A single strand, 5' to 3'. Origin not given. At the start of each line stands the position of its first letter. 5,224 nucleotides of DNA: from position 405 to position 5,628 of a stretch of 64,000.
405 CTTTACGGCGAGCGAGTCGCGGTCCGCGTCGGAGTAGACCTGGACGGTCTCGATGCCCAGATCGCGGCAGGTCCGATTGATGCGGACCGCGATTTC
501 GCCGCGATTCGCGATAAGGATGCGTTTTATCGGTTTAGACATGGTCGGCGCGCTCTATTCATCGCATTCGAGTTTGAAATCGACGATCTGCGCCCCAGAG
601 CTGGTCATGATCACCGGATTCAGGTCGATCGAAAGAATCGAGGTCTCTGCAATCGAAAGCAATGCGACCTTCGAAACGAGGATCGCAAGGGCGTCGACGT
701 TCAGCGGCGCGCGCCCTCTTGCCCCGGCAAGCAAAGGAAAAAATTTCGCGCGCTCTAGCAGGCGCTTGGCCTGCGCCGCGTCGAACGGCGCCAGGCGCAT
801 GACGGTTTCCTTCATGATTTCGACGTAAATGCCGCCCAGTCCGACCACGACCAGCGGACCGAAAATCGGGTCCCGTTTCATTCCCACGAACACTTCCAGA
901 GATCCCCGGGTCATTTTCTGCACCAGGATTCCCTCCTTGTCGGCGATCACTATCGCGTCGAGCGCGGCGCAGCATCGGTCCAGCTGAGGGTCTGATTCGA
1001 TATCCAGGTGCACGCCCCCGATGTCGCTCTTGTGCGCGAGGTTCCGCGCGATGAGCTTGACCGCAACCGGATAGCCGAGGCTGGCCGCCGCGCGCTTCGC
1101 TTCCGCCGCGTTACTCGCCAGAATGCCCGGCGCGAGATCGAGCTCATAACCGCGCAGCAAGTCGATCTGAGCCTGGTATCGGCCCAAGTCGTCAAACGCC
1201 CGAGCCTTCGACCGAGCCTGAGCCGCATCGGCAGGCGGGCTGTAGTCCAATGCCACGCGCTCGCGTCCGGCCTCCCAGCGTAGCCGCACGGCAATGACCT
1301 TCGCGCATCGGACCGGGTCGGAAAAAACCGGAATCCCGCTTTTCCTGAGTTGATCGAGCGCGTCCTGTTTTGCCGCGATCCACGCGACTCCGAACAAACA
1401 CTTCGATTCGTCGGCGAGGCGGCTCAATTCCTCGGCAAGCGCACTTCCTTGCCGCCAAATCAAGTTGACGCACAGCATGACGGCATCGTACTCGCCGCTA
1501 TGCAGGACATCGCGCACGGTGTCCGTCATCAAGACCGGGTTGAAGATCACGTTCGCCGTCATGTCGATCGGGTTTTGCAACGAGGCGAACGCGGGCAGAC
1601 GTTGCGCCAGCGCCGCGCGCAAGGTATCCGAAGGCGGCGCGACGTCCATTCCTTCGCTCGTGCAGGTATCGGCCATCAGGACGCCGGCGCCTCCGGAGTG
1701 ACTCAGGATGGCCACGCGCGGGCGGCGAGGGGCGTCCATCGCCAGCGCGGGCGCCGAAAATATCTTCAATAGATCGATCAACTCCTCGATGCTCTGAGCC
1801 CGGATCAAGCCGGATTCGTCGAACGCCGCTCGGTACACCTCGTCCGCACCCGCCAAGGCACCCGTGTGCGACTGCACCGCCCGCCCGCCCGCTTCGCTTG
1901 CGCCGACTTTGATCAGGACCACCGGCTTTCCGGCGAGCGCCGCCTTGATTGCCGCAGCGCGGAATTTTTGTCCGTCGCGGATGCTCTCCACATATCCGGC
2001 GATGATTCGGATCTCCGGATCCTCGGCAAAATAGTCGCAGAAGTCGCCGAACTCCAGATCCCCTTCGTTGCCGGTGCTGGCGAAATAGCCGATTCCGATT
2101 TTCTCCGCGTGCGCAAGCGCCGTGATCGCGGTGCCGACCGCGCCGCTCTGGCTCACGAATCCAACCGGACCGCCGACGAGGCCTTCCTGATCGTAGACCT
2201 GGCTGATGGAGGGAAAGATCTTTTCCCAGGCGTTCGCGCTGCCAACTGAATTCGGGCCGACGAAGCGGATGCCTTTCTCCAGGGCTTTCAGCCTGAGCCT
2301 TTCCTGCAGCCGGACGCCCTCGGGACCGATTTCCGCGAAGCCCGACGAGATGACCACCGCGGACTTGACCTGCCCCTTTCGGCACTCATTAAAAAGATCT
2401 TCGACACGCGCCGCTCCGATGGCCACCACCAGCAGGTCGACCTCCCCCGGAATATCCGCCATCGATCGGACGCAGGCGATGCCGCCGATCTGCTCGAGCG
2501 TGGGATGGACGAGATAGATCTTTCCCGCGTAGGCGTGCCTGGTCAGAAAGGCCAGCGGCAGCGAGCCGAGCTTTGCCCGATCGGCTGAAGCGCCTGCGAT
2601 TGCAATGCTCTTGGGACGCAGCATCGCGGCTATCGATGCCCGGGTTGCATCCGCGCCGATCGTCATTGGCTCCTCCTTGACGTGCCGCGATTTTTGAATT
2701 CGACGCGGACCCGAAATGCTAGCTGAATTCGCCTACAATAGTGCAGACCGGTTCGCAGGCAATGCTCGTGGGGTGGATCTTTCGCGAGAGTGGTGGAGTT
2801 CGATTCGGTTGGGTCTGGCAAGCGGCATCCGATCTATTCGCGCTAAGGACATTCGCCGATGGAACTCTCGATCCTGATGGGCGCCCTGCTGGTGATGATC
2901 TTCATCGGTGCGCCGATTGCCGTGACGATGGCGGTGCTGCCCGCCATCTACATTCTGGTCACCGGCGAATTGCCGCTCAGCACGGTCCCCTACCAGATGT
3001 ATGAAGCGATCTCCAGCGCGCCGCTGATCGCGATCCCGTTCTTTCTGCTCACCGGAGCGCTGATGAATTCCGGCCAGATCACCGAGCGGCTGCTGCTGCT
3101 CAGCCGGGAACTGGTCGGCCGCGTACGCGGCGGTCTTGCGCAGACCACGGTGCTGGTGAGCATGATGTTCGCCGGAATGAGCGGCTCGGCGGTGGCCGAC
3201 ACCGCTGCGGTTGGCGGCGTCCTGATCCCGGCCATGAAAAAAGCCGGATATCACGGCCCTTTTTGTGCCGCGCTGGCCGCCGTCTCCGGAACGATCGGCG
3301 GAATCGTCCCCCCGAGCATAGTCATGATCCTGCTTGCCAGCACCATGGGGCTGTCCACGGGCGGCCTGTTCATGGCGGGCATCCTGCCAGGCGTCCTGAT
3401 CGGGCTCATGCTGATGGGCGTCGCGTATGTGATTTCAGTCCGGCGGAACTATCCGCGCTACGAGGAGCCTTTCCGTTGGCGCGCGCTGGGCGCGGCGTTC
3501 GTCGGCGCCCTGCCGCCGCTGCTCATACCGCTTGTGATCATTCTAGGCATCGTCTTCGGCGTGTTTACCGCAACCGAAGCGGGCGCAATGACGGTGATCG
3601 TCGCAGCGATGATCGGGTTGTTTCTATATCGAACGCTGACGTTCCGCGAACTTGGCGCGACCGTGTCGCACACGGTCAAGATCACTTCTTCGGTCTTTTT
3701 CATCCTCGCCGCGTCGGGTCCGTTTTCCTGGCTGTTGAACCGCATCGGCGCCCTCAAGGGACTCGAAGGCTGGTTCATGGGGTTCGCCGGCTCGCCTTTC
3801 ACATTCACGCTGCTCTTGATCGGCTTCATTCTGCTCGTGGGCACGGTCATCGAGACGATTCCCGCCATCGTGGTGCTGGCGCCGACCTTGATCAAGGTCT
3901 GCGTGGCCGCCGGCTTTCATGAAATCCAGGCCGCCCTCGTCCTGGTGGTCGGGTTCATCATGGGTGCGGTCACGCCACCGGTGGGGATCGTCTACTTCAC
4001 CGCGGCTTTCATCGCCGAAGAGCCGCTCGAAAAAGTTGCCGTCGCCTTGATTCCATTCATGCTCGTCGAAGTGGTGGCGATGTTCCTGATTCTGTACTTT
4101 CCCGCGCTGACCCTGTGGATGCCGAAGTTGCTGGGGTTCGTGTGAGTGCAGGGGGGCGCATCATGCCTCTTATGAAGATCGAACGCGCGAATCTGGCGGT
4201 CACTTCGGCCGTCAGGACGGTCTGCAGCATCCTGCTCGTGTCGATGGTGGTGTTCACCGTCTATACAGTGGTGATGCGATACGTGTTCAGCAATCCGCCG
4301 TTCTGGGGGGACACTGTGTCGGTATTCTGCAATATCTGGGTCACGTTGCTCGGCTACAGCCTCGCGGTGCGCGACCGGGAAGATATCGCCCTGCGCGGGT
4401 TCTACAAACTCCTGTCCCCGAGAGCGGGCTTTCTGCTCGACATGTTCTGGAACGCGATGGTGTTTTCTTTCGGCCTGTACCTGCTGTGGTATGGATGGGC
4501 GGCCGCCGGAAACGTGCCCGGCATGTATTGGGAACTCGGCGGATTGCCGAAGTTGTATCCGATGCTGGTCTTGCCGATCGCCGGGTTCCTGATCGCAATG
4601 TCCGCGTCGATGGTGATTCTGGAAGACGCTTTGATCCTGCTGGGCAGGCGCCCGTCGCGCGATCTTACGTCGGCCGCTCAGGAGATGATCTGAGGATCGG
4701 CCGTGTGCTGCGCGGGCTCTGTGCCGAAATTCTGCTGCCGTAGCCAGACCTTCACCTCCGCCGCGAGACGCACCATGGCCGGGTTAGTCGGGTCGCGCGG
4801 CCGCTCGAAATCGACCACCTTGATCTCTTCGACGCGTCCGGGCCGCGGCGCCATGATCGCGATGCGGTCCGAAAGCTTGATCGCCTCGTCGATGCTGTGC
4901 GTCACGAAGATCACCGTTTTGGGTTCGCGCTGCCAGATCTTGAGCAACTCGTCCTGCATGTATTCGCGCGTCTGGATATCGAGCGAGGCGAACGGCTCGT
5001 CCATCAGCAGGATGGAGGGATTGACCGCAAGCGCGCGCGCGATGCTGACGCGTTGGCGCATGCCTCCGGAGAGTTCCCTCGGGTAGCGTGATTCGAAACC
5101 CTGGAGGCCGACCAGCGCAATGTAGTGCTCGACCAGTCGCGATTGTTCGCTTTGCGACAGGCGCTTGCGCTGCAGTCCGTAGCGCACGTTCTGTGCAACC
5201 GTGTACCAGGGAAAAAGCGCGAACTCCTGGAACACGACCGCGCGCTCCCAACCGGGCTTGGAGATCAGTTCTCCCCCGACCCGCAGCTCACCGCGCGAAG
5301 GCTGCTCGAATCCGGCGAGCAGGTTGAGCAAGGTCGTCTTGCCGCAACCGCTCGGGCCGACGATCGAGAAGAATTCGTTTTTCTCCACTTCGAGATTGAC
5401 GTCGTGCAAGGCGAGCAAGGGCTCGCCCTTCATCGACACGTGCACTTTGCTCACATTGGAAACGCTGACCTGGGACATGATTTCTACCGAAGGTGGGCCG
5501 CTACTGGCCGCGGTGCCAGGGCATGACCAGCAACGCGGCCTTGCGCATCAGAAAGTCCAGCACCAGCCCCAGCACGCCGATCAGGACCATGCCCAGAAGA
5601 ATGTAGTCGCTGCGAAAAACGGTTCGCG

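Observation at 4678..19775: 13-gene co-directional block (plus one divergent gene) encoding a split biotin-dependent carboxylase of unknown substrate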

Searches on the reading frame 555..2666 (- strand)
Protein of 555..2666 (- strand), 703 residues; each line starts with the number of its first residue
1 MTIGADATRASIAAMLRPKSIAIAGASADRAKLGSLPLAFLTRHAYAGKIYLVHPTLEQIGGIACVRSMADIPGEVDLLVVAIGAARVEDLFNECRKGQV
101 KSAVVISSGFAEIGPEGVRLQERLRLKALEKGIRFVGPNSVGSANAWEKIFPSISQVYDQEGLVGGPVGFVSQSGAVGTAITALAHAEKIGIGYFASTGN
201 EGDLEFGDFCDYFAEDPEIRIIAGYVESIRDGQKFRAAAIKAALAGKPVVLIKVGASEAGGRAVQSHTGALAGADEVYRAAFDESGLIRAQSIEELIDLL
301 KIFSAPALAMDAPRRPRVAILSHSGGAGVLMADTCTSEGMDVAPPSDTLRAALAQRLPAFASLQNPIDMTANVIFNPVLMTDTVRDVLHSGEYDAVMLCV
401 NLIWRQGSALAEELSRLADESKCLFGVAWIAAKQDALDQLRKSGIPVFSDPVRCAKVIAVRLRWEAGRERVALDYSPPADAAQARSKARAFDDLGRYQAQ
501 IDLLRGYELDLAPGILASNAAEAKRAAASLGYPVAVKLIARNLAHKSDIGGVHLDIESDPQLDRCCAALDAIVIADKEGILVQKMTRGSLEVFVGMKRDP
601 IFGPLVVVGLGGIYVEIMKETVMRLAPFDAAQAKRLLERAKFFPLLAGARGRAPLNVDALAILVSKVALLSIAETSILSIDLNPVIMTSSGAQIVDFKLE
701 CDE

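Call 4: search_protein_families(library=pfam, proteins=[window:555-2666:-], max_evalue=0.01)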
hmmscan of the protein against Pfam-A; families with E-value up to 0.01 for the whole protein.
window:555-2666:- (703 aa): 6 families
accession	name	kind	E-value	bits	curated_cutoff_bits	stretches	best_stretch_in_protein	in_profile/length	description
PF13549.11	ATP-grasp_5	-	4.6e-54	183.5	27.6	1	502-699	17-219/221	ATP-grasp domain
PF13607.11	Succ_CoA_lig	-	1.3e-50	171.2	27.4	1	166-303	2-138/138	Succinyl-CoA ligase like flavodoxin domain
PF13380.12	CoA_binding_2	-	1.3e-18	68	22.8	1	19-143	1-113/116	CoA binding domain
PF19045.5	Ligase_CoA_2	-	1.2e-05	25.9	23.7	1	318-399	1-80/162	Ligase-CoA domain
PF02629.25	CoA_binding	-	0.0027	18.8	22.3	1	19-109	4-97/97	CoA binding domain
PF18996.5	DUF5726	-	0.0097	16.7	25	0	536-584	23-71/90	Family of unknown function (DUF5726)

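Call 6: search_protein_families(library=ncbifam, proteins=[window:555-2666:-], max_evalue=0.001)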
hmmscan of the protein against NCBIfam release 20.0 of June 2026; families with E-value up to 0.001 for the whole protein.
window:555-2666:- (703 aa): 5 families
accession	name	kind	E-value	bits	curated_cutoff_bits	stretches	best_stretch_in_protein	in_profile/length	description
TIGR02717.1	AcCoA-syn-alpha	equivalog_domain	8.2e-107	357.6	567.15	1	13-460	2-442/447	acetate--CoA ligase alpha subunit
NF045494.1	AcCoALig_Archglob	equivalog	1.4e-104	350.8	1200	2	8-459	214-657/665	acetate--CoA ligase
NF045493.1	HydDutCoALig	equivalog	2.7e-104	350.2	1300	1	14-698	5-695/698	4-hydroxybutyrate--CoA ligase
NF045492.1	HydPropCoALig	equivalog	4.5e-97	326.1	1300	2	10-372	246-603/700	3-hydroxypropionate--CoA ligase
TIGR01019.1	sucCoAalpha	subfamily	0.00048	19.6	353.2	1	119-292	99-274/286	succinate--CoA ligase subunit alpha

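Call 13: find_encoding_contigs(protein=window:555-2666:-, flank=10000, max_places=6)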
Protein window:555-2666:- (703 aa): 5 contigs read that carry it; 4 places shown.
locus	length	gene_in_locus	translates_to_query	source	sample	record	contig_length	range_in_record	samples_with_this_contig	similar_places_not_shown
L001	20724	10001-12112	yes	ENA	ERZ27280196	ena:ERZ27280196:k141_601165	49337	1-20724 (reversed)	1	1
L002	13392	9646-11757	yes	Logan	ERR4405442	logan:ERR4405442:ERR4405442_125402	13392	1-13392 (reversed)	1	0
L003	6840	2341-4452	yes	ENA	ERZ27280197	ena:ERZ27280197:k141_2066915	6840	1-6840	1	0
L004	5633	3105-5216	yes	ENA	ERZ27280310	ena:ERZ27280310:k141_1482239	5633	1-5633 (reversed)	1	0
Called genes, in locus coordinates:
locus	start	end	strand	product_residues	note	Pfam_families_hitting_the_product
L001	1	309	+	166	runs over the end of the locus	-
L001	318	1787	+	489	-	PF00682:HMGL-like, PF02436:PYC_OADA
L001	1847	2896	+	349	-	PF03480:DctP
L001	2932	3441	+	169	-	-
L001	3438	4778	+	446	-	PF01425:Amidase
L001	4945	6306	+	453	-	-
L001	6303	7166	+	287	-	PF00528:BPD_transp_1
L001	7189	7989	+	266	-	PF00005:ABC_tran, PF13304:AAA_21 (faint)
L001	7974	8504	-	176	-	PF04290:DctQ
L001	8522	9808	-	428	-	PF06808:DctM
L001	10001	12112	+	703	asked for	PF13380:CoA_binding_2, PF13607:Succ_CoA_lig, PF19045:Ligase_CoA_2 (weak), PF13549:ATP-grasp_5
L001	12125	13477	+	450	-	PF00289:Biotin_carb_N, PF02786:CPSase_L_D2, PF02222:ATP-grasp (weak), PF07478:Dala_Dala_lig_C, PF02785:Biotin_carb_C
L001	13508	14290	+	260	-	PF00106:adh_short, PF08659:KR, PF13561:adh_short_C2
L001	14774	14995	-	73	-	-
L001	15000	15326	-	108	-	-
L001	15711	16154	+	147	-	-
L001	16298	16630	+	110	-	-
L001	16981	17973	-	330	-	PF03401:TctC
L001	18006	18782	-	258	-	-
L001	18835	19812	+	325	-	PF03401:TctC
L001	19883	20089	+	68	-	-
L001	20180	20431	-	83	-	PF22698:Semialdhyde_dhC_1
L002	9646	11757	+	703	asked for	PF13380:CoA_binding_2, PF13607:Succ_CoA_lig, PF19045:Ligase_CoA_2 (weak), PF13549:ATP-grasp_5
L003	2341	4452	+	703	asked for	PF13380:CoA_binding_2, PF13607:Succ_CoA_lig, PF19045:Ligase_CoA_2 (weak), PF13549:ATP-grasp_5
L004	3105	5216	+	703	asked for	PF13380:CoA_binding_2, PF13607:Succ_CoA_lig, PF19045:Ligase_CoA_2 (weak), PF13549:ATP-grasp_5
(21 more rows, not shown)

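Call 105: search_protein_families(library=ncbifam, proteins=[L001:13508-14290:+], max_evalue=0.00001)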
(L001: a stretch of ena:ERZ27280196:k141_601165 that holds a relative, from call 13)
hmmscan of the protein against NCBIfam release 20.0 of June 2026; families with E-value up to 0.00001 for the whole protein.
L001:13508-14290:+ (260 aa): 219 families (the best 25 are shown)
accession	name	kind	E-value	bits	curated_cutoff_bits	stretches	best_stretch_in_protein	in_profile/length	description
NF009931.0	PRK13394.1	subfamily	4e-94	314.9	340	1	3-259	5-261/262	3-hydroxybutyrate dehydrogenase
NF009093.0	PRK12429.1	subfamily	4.2e-93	311.3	258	1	2-259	2-258/259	3-hydroxybutyrate dehydrogenase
TIGR01963.1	PHB_DH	subfamily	1.4e-81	273.6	307.05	1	6-259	2-254/255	3-hydroxybutyrate dehydrogenase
NF004791.0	PRK06138.1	equivalog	2.3e-59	200.8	312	1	1-258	1-250/252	SDR family oxidoreductase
NF004198.0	PRK05653.1-3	equivalog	4e-56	190.3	296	1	3-259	5-248/248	3-oxoacyl-ACP reductase FabG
TIGR03971.1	SDR_subfam_1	subfamily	5.9e-53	179.9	300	1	5-258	3-269/271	mycofactocin-coupled SDR family oxidoreductase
NF005469.0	PRK07063.1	equivalog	6.5e-53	179.9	306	1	2-247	4-244/260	SDR family oxidoreductase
TIGR01830.1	3oxo_ACP_reduc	equivalog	1.2e-52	179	297.75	1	8-256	1-237/239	3-oxoacyl-[acyl-carrier-protein] reductase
NF009466.0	PRK12826.1-2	subfamily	3.1e-52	177.5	222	1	6-257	4-244/248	3-oxoacyl-ACP reductase FabG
NF005559.1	PRK07231.1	subfamily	3.1e-52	177.5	215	1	3-256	2-246/249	glucose 1-dehydrogenase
NF005909.0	PRK07890.1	subfamily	3.3e-51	174.1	258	1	2-257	4-257/260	short chain dehydrogenase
NF004818.0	PRK06172.1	equivalog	9e-51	172.6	336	1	1-256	3-249/253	SDR family oxidoreductase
NF052558.1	MBtsdlDhBudC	equivalog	9.5e-50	169.5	270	1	5-256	3-240/250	meso-2,3-butanediol dehydrogenase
NF004197.0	PRK05653.1-1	equivalog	1.5e-49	168.9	332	1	2-259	4-248/249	3-oxoacyl-ACP reductase FabG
NF047923.1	pyridox_DH_SDR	equivalog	1.5e-47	162.2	325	1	5-256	3-239/243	pyridoxal 4-dehydrogenase, SDR-type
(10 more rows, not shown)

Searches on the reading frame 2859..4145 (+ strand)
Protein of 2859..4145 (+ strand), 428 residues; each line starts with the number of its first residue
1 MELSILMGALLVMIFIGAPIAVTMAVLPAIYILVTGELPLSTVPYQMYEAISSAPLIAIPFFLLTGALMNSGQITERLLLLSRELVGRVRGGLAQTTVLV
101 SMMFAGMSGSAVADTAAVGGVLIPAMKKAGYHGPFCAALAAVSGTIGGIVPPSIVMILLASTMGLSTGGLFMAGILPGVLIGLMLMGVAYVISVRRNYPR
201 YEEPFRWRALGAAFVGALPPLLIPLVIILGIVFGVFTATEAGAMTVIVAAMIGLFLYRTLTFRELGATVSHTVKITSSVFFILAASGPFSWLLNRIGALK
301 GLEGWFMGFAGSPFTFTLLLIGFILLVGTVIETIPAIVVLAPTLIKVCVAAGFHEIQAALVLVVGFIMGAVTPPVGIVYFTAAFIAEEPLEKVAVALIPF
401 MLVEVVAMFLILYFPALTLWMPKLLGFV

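Call 4: search_protein_families(library=pfam, proteins=[window:2859-4145:+], max_evalue=0.01)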
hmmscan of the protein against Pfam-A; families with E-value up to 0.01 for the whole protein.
window:2859-4145:+ (428 aa): 1 family
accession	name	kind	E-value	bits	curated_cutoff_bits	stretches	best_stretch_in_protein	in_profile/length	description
PF06808.19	DctM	-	3.4e-98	329.6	23.8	1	8-417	2-413/413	Tripartite ATP-independent periplasmic transporter, DctM component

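Call 6: search_protein_families(library=ncbifam, proteins=[window:2859-4145:+], max_evalue=0.001)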
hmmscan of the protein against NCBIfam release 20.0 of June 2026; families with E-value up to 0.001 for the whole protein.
window:2859-4145:+ (428 aa): 3 families
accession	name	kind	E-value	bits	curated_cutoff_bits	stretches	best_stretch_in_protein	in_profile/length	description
TIGR00786.1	dctM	subfamily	2.1e-104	349.5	268.45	1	17-422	1-405/405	TRAP transporter large permease subunit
NF011634.1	PRK15060.1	equivalog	4.2e-56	190.8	800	1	1-418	1-417/425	2,3-diketo-L-gulonate TRAP transporter large permease YiaN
TIGR02123.1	TRAP_fused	subfamily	3.7e-25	88.7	320.65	1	49-419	161-536/615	TRAP transporter fused permease subunit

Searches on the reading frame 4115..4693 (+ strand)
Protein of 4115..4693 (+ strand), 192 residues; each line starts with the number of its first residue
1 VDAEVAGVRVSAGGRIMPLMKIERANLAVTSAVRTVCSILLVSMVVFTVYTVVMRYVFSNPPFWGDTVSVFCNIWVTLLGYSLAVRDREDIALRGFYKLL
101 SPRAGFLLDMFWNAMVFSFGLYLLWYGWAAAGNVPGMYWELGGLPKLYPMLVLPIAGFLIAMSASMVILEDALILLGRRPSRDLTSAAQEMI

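Call 4: search_protein_families(library=pfam, proteins=[window:4115-4693:+], max_evalue=0.01)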
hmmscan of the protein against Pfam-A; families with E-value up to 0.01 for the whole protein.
window:4115-4693:+ (192 aa): 1 family
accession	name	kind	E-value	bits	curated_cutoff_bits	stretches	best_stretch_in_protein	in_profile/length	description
PF04290.18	DctQ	-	2.4e-24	86.1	28.3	1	44-169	1-127/132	Tripartite ATP-independent periplasmic transporters, DctQ component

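Call 6: search_protein_families(library=ncbifam, proteins=[window:4115-4693:+], max_evalue=0.001)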
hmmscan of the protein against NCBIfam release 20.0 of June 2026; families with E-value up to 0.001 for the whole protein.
window:4115-4693:+ (192 aa): 0 families

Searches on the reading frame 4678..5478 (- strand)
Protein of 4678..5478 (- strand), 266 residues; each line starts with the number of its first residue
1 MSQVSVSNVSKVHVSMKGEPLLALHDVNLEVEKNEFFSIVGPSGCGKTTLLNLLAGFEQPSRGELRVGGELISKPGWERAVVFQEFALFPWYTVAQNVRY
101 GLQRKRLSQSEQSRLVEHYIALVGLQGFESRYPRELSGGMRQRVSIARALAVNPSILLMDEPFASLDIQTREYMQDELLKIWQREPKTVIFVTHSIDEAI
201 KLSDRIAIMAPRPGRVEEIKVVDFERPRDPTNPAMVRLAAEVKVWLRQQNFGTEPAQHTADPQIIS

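Call 3: search_protein_families(library=pfam, proteins=[window:4678-5478:-], max_evalue=0.01)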
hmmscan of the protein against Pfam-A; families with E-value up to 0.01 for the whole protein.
window:4678-5478:- (266 aa): 13 families
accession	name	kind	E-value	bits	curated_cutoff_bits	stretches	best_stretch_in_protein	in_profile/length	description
PF00005.33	ABC_tran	-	1.3e-33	117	25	1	24-164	1-137/137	ABC transporter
PF13304.12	AAA_21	-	9.4e-08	32.9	27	1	131-195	233-299/304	AAA domain, putative AbiEii toxin, Type IV TA system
PF00004.35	AAA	-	1.7e-05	25.7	21.2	0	127-200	31-118/131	ATPase family associated with various cellular activities (AAA)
PF13401.12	AAA_22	-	0.0011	19.7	27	1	35-108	6-64/130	AAA domain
PF01637.24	ATPase_2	-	0.0012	19.2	33.2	0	29-52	15-38/225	ATPase domain predominantly from Archaea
PF03215.21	Rad17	-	0.0012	19.2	23.8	1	24-55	35-66/186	Rad17 P-loop domain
PF13476.12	AAA_23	-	0.0013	19.9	27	1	25-54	11-39/201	AAA domain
PF02463.25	SMC_N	-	0.0017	18.2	40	0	33-52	23-42/220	RecF/RecN/SMC N terminal domain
PF13175.12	AAA_15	-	0.003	17.7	32.1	0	28-60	18-49/374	AAA ATPase domain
PF03193.22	RsgA_GTPase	-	0.0031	17.8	30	1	33-59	105-131/174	RsgA GTPase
PF13521.12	AAA_28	-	0.0034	18.1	27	0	38-56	3-21/164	AAA domain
PF20720.3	nSTAND3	-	0.0091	16.1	27.2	0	29-55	12-38/155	Novel STAND NTPase 3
PF13555.12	AAA_29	-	0.0098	16.1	27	0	25-51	13-39/61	P-loop containing region of AAA domain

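Call 5: search_protein_families(library=ncbifam, proteins=[window:4678-5478:-], max_evalue=0.001)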
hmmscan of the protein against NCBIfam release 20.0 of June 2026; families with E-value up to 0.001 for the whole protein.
window:4678-5478:- (266 aa): 189 families (the best 25 are shown)
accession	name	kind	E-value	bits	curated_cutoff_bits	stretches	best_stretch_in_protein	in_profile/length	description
NF040729.1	ABC_ATP_SaoA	equivalog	7.7e-76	254.8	360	1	4-242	2-239/248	ABC transporter ATP-binding protein SaoA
NF008421.0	PRK11248.1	equivalog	8.3e-72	241.7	357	1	8-226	3-219/255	taurine ABC transporter ATP-binding subunit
TIGR01184.1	ntrCD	subfamily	8.5e-71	238.2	291.8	1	24-230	1-210/230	nitrate ABC transporter ATP-binding protein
TIGR03265.1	PhnT2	equivalog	5.1e-63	213.4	457.7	1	18-210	14-209/353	putative 2-aminoethylphosphonate ABC transporter ATP-binding protein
NF043075.1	MMSYN1_0197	equivalog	3.1e-60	203.9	550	1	22-210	16-207/341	spermidine/putrescine ABC transporter ATP-binding protein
TIGR01186.1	proV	subfamily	4.6e-60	203.7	326.6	1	22-210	7-204/363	betaine/proline/choline family ABC transporter ATP-binding protein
NF006987.0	PRK09452.1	equivalog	1.5e-58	198.3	482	1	22-219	31-229/378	spermidine/putrescine ABC transporter ATP-binding protein PotA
TIGR01187.1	potA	subfamily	6.4e-58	196.4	355.6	1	39-219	1-182/325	polyamine ABC transporter ATP-binding protein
NF040840.2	tungstate_WtpC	equivalog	3.1e-56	191.1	440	1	23-227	15-222/347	tungstate ABC transporter ATP-binding protein WtpC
TIGR03415.1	ABC_choXWV_ATP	equivalog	7.6e-55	186.4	483.75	2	80-210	109-239/382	choline ABC transporter ATP-binding protein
TIGR00968.1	3a0106s01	subfamily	2.8e-54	184.1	342.75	1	20-238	12-230/237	sulfate ABC transporter ATP-binding protein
NF008621.0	PRK11607.1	equivalog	1.4e-53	182.1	613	1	22-210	33-224/377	putrescine ABC transporter ATP-binding subunit PotG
TIGR03258.1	PhnT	equivalog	3.4e-53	180.9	499.15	1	13-216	13-218/359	2-aminoethylphosphonate ABC transport system ATP-binding subunit PhnT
NF008653.0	PRK11650.1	subfamily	4.6e-53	180.5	432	1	1-219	1-216/357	sn-glycerol-3-phosphate ABC transporter ATP-binding protein UgpC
NF040933.2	ABC_arch_GlcV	equivalog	1.1e-50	172.5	450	1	3-210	2-216/357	glucose ABC transporter ATP-binding protein GlcV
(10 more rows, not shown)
